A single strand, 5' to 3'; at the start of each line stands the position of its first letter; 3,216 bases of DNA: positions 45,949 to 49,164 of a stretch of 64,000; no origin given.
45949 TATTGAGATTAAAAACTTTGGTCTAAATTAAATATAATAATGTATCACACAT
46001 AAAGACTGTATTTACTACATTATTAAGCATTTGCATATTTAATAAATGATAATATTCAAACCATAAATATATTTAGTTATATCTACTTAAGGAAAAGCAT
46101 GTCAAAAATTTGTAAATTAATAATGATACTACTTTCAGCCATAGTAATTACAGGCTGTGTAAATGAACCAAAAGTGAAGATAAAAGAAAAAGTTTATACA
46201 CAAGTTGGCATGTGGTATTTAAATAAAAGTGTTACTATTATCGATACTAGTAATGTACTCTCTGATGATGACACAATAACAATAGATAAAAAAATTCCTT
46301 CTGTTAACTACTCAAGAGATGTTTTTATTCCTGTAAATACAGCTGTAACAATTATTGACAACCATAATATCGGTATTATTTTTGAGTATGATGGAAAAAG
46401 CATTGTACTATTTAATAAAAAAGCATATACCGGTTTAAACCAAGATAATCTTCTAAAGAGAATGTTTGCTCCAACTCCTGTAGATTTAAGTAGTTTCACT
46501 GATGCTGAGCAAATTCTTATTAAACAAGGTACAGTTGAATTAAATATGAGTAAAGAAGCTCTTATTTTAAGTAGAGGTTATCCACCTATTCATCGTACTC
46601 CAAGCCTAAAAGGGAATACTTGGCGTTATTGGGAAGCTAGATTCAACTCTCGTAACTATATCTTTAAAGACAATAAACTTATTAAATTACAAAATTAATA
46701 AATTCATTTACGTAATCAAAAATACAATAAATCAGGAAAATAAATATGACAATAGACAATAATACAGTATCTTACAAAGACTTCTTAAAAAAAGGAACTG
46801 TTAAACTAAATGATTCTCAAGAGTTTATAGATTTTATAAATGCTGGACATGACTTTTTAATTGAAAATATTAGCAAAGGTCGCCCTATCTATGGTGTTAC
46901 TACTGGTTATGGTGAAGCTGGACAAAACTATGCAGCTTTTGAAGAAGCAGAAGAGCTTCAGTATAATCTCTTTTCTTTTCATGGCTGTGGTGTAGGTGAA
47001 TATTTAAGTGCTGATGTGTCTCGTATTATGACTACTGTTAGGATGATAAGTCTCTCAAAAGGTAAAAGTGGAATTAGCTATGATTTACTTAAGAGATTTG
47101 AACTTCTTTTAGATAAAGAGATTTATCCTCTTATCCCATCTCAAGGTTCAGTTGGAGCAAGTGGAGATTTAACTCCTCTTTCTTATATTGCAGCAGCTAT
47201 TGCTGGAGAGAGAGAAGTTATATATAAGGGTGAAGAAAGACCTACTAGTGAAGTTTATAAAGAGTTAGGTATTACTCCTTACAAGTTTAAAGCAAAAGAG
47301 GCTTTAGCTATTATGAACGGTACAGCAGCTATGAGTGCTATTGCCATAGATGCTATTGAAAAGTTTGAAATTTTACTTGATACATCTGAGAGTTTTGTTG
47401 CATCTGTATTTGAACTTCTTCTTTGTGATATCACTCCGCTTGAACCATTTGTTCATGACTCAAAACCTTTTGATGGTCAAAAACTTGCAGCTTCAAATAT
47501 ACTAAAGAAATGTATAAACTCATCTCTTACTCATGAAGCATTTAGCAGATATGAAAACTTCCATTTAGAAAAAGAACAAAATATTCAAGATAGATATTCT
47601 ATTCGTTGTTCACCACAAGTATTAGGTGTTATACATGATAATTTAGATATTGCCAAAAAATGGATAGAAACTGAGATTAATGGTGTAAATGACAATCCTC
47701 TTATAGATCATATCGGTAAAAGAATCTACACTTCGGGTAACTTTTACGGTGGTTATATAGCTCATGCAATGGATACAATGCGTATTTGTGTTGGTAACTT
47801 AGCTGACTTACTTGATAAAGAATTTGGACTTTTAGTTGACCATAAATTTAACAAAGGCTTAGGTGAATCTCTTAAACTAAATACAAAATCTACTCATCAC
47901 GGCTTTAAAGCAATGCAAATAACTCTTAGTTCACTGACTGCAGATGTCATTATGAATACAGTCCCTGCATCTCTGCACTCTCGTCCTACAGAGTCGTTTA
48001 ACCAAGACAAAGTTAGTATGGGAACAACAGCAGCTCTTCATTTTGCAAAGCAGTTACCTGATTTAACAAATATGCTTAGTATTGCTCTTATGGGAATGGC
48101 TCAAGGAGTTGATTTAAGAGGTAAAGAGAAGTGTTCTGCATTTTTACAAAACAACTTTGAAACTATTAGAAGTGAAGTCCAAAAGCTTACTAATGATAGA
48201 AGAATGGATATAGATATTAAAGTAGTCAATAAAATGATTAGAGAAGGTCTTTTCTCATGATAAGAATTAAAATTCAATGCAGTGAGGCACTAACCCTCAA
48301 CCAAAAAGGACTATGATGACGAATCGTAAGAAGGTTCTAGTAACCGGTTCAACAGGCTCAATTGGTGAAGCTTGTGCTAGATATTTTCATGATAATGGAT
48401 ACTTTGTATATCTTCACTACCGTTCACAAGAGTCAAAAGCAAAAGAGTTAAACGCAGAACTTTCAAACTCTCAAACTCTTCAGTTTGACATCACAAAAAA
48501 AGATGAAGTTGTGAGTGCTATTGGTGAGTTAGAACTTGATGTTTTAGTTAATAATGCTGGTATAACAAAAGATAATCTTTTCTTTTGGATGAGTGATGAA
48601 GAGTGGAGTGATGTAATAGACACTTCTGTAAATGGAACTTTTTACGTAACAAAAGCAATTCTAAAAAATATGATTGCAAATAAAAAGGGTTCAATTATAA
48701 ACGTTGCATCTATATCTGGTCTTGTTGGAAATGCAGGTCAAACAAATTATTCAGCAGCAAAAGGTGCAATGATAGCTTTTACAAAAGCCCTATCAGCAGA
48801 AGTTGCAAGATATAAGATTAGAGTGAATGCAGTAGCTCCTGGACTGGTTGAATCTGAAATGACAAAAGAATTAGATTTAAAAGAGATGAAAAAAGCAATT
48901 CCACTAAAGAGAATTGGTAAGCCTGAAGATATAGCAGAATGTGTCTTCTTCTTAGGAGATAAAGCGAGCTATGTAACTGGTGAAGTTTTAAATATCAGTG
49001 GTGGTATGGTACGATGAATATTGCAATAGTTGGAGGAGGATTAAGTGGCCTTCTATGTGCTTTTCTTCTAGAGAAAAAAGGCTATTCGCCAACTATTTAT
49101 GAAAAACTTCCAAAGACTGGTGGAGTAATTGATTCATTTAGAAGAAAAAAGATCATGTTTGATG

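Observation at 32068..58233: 26-kb flexirubin-type (aryl polyene + dialkylresorcinol) pigment cluster in a Campylobacterota-like chromosome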

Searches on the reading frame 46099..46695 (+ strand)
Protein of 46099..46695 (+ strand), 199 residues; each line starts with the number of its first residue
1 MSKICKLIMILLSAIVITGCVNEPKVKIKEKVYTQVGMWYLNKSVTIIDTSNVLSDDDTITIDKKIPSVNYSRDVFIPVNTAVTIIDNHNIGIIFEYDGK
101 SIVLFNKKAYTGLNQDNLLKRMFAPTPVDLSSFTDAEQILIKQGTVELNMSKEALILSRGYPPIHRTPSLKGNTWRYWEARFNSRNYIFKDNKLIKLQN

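Call 4: search_protein_families(library=pfam, proteins=[window:46099-46695:+], max_evalue=0.01)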
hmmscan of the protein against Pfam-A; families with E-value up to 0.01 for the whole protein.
window:46099-46695:+ (199 aa): 0 families

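Call 7: search_protein_families(library=ncbifam, proteins=[window:46099-46695:+], max_evalue=0.01)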
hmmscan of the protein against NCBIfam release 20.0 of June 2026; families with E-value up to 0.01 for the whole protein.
window:46099-46695:+ (199 aa): 0 families

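Call 22: search_protein_families(library=pfam, proteins=[window:46099-46695:+], max_evalue=10)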
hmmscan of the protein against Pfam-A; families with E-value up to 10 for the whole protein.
window:46099-46695:+ (199 aa): 1 family
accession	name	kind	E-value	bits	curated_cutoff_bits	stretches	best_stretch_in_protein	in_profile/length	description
PF24052.1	Phage_lipoprotein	-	0.32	11.4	27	1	1-25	1-25/80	Phage lipoprotein family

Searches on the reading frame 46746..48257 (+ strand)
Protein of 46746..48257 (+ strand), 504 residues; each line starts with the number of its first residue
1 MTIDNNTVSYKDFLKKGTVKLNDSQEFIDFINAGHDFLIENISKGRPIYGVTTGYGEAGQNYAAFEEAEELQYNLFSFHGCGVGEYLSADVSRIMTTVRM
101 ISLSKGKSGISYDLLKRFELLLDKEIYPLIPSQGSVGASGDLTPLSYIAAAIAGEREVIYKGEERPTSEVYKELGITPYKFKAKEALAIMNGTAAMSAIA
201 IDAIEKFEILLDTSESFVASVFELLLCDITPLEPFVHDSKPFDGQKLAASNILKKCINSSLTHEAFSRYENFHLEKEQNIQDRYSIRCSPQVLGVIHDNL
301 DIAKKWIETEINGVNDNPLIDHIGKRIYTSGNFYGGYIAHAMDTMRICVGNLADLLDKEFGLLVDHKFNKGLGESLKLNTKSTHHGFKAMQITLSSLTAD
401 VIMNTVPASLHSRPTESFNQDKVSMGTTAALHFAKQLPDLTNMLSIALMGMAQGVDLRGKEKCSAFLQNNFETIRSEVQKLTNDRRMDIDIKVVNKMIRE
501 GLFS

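Call 4: search_protein_families(library=pfam, proteins=[window:46746-48257:+], max_evalue=0.01)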
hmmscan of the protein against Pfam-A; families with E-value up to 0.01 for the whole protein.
window:46746-48257:+ (504 aa): 1 family
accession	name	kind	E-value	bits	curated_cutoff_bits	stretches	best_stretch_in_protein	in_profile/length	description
PF00221.24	Lyase_aromatic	-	8.4e-141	470.2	27.3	1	17-475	12-465/466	Aromatic amino acid lyase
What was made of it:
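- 46746..48260 (+): MIO aromatic amino-acid ammonia-lyase (Tyr or Phe). PF00221, 470 bits (call 4).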

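Call 7: search_protein_families(library=ncbifam, proteins=[window:46746-48257:+], max_evalue=0.01)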
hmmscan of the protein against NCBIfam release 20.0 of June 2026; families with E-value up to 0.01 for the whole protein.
window:46746-48257:+ (504 aa): 8 families
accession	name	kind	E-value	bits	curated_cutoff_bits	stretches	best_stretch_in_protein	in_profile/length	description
NF006871.0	PRK09367.1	subfamily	8.2e-113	377.7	524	1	16-501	21-495/505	histidine ammonia-lyase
TIGR01225.1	hutH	equivalog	1e-109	367.3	539.15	1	15-503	17-494/506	histidine ammonia-lyase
NF041222.1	BagA_FevW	exception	3e-108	362.7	1000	1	24-501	27-517/529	bagremycin/ferroverdin biosynthesis tyrosine ammonia-lyase BagA/FevW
NF053541.1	FlxA_rubin_TAL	equivalog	3.1e-101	339.3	700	1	20-499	15-497/498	flexirubin biosynthesis tyrosine ammonia-lyase FlxA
TIGR04475.1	Phe_D_beta_mut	equivalog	1.3e-95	321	800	1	6-488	8-499/510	phenylalanine aminomutase (D-beta-phenylalanine forming)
TIGR03832.1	Tyr_2_3_mutase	equivalog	2.4e-84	283.7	501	1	40-497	40-506/507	tyrosine 2,3-aminomutase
TIGR01226.1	phe_am_lyase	equivalog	1.4e-78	264.9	519.15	1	18-462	54-505/680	phenylalanine ammonia-lyase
TIGR04473.1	taxol_Phe_23mut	exception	1e-60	205.8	1250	1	42-486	73-525/687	phenylalanine aminomutase (L-beta-phenylalanine forming)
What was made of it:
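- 46746..48260 (+): Below the cutoffs of the HAL (378/524) and FlxA (339/700) models (call 7).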

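Call 37: search_solved_structures(query=window:46746-48257:+, max_evalue=1e-30, show_alignments=0)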
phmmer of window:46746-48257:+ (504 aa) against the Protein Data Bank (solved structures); distinct sequences matched with E-value up to 1e-30: 39.
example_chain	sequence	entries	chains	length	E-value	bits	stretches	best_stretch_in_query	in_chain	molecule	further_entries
3czo_A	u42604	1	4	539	4.1e-69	236.5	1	15-464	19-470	Histidine ammonia-lyase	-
2nyn_A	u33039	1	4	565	5e-69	236.2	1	15-464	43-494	Phenylalanine/histidine ammonia-lyase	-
5ltm_B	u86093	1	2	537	1.4e-68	234.7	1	15-464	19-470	phenylalanine ammonia lyase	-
3unv_A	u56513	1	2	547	2.7e-63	217.3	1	26-488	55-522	AdmH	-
2nyf_A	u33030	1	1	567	1.1e-62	215.3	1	16-459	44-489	Nostoc punctiforme phenylalanine ammonia lyase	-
7tqr_A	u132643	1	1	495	3.4e-62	213.6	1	24-499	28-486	Probable histidine ammonia-lyase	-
2qve_A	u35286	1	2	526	2.6e-61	210.7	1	44-503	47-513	Tyrosine Aminomutase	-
2rjr_A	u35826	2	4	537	2.8e-61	210.6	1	44-503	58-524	Tyrosine aminomutase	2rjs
2ohy_A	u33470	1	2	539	2.9e-61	210.6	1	44-503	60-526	Tyrosine aminomutase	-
1gkm_B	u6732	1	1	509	7.9e-61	209.2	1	38-501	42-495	Histidine ammonia-lyase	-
3kdz_A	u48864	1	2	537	1e-60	208.8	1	44-503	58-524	Histidine ammonia-lyase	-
3kdy_A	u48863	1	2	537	1.6e-60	208.1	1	44-503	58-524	Histidine ammonia-lyase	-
1gkj_A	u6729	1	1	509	2.8e-60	207.3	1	38-501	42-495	HISTIDINE AMMONIA-LYASE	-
1eb4_A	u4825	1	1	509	1e-59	205.5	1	38-501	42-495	HISTIDINE AMMONIA-LYASE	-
1gk3_A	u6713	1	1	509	1e-59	205.5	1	38-501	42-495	HISTIDINE AMMONIA-LYASE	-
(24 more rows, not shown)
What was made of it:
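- The closest solved structures are cyanobacterial PALs (call 37).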

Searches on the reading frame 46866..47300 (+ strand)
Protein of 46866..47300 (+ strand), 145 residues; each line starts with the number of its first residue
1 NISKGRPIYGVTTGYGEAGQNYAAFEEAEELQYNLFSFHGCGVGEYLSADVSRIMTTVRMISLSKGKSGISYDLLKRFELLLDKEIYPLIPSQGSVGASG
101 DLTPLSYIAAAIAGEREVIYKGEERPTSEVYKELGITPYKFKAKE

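Call 39: search_solved_structures(query=window:46866-47300:+, max_evalue=0.00001, show_alignments=5)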
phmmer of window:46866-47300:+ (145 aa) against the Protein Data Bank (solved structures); distinct sequences matched with E-value up to 0.00001: 39.
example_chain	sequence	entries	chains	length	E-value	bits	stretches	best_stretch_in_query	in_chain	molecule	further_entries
1eb4_A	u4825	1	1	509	2.2e-24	89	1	2-145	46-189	HISTIDINE AMMONIA-LYASE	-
1gk2_A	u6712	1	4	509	2.3e-24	89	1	2-145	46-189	HISTIDINE AMMONIA-LYASE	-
1gkm_B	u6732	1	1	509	2.3e-24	89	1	2-145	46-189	Histidine ammonia-lyase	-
1gkj_A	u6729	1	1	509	2.3e-24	89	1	2-145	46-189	HISTIDINE AMMONIA-LYASE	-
7tqr_A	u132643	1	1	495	3.6e-24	88.3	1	2-145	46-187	Probable histidine ammonia-lyase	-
1gk3_A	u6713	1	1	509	3.1e-23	85.3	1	2-145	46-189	HISTIDINE AMMONIA-LYASE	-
2qve_A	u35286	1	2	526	1.2e-21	80.1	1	5-145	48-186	Tyrosine Aminomutase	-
2rjr_A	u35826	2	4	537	1.3e-21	80.1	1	5-145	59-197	Tyrosine aminomutase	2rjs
2ohy_A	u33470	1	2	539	1.3e-21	80.1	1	5-145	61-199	Tyrosine aminomutase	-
3kdz_A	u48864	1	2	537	4.6e-21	78.3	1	5-145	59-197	Histidine ammonia-lyase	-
3kdy_A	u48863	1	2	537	7.3e-21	77.6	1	5-145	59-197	Histidine ammonia-lyase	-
1b8f_A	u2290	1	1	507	2.4e-20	75.9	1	2-145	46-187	Histidine ammonia-lyase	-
6v6h_A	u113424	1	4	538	4.3e-18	68.6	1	6-145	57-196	Histidine ammonia-lyase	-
4baa_A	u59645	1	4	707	6.2e-18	68.1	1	4-145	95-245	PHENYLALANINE AMMONIA-LYASE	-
4c6g_A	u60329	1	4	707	7.7e-18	67.8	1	4-145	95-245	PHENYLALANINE AMMONIA-LYASE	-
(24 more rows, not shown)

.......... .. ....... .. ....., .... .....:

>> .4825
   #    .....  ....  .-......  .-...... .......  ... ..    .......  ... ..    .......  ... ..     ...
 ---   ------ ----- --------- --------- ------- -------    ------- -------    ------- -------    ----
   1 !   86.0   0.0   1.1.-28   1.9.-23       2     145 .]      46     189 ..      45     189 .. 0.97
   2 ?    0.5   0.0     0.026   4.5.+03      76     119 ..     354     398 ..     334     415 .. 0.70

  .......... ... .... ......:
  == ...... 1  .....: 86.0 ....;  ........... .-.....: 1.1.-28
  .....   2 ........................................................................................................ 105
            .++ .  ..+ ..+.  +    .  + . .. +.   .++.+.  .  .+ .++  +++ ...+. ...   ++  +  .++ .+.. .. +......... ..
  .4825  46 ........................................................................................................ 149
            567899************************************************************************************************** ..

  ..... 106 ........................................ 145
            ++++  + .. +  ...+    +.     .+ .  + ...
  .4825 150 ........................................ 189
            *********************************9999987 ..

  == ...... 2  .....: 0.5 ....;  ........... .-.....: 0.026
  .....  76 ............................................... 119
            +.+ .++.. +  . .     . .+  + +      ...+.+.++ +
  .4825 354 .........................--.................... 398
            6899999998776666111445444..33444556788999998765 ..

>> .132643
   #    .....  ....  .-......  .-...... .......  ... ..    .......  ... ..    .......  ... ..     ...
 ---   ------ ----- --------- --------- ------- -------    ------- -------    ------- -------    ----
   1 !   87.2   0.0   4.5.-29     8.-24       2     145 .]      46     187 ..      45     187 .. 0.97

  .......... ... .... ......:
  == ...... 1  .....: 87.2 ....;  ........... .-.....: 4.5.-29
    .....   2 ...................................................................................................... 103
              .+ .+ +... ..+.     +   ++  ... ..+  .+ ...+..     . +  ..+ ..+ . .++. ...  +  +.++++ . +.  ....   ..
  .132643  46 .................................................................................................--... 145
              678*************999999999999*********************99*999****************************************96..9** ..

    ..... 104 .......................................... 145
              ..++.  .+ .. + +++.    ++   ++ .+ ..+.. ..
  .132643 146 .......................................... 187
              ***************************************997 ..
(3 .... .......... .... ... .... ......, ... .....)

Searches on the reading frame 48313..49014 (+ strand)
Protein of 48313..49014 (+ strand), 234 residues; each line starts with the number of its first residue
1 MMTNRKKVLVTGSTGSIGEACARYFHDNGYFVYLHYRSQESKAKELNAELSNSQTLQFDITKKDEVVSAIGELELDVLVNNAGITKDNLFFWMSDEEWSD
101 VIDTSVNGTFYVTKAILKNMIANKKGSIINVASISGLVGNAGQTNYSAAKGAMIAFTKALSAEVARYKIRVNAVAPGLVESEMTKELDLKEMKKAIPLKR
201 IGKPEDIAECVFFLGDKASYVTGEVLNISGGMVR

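Call 5: search_protein_families(library=pfam, proteins=[window:48313-49014:+], max_evalue=0.01)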
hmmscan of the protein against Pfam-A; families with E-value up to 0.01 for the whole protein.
window:48313-49014:+ (234 aa): 9 families
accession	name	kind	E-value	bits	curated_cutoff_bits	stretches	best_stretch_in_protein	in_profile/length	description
PF13561.12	adh_short_C2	-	9e-55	186.3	27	1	15-232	6-235/236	Enoyl-(Acyl carrier protein) reductase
PF00106.31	adh_short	-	8.6e-52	175.9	26.6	1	6-189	1-192/195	short chain dehydrogenase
PF08659.16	KR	-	1.1e-18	68.2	22.6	1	8-161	3-164/180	KR domain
PF01370.27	Epimerase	-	8.1e-11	42.2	20.9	1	8-140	1-121/240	NAD dependent epimerase/dehydratase family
PF16363.11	GDP_Man_Dehyd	-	1.4e-05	25.1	27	1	9-141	1-136/332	GDP-mannose 4,6 dehydratase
PF02719.21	Polysacc_synt_2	-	2.5e-05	24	20.2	1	8-121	1-120/293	Polysaccharide biosynthesis protein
PF13460.12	NAD_binding_10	-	4.9e-05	23.7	27.2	1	12-195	1-162/184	NAD(P)H-binding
PF05368.20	NmrA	-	8.1e-05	22.8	27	1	5-71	2-68/298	NmrA-like family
PF04321.23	RmlD_sub_bind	-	0.0024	17.4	27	1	7-85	2-62/287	RmlD substrate binding domain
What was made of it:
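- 48313..49017 (+): FabG/FlxB-like ketoreductase. PF13561 and PF00106 (call 5).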

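Call 8: search_protein_families(library=ncbifam, proteins=[window:48313-49014:+], max_evalue=0.01)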
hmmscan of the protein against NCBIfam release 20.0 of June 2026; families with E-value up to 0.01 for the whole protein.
window:48313-49014:+ (234 aa): 243 families (the best 25 are shown)
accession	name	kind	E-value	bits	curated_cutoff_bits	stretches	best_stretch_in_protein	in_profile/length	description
NF053542.1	FlxB_rubin_SDR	equivalog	1.2e-79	267.4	340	1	7-232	2-239/239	flexirubin biosynthesis SDR family reductase FlxB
TIGR01830.1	3oxo_ACP_reduc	equivalog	7e-78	261.6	297.75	1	8-233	1-239/239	3-oxoacyl-[acyl-carrier-protein] reductase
NF004200.0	PRK05653.1-5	equivalog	2.3e-71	240.2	273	1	5-233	2-242/242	3-oxoacyl-ACP reductase FabG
NF004199.0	PRK05653.1-4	equivalog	2.3e-71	240.2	301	1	4-233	4-246/247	3-oxoacyl-ACP reductase FabG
NF004197.0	PRK05653.1-1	equivalog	2.3e-68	230.5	332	1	4-233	6-247/249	3-oxoacyl-ACP reductase FabG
NF009466.0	PRK12826.1-2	subfamily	2.6e-67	226.9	222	1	5-233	3-245/248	3-oxoacyl-ACP reductase FabG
NF004198.0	PRK05653.1-3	equivalog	3.7e-66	223.1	296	1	3-233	5-247/248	3-oxoacyl-ACP reductase FabG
NF047420.2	EF_P_mod_YmfI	equivalog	1.7e-64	217.8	238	1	8-232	2-235/236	elongation factor P 5-aminopentanone reductase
NF009464.0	PRK12824.1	subfamily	1.1e-62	211.9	269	1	5-232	2-242/245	3-oxoacyl-ACP reductase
TIGR01829.1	AcAcCoA_reduct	subfamily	2.5e-61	207.4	302.1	1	8-232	3-240/242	acetoacetyl-CoA reductase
NF009547.0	PRK12936.1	subfamily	9e-60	202.3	436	1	5-233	6-243/245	3-ketoacyl-(acyl-carrier-protein) reductase NodG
TIGR01831.1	fabG_rel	equivalog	2.4e-56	190.8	338.85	1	8-233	1-239/239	3-ketoacyl-ACP reductase FabG2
NF052558.1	MBtsdlDhBudC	equivalog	7.3e-56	189.5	270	1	5-232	3-241/250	meso-2,3-butanediol dehydrogenase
NF005559.1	PRK07231.1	subfamily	2.2e-52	178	215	1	5-233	4-248/249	glucose 1-dehydrogenase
NF005067.0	PRK06484.1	equivalog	3.1e-51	174.5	713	1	3-232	7-251/524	short chain dehydrogenase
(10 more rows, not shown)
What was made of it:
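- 48313..49017 (+): The FabG subfamily model PRK12826.1-2 passes (call 8).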
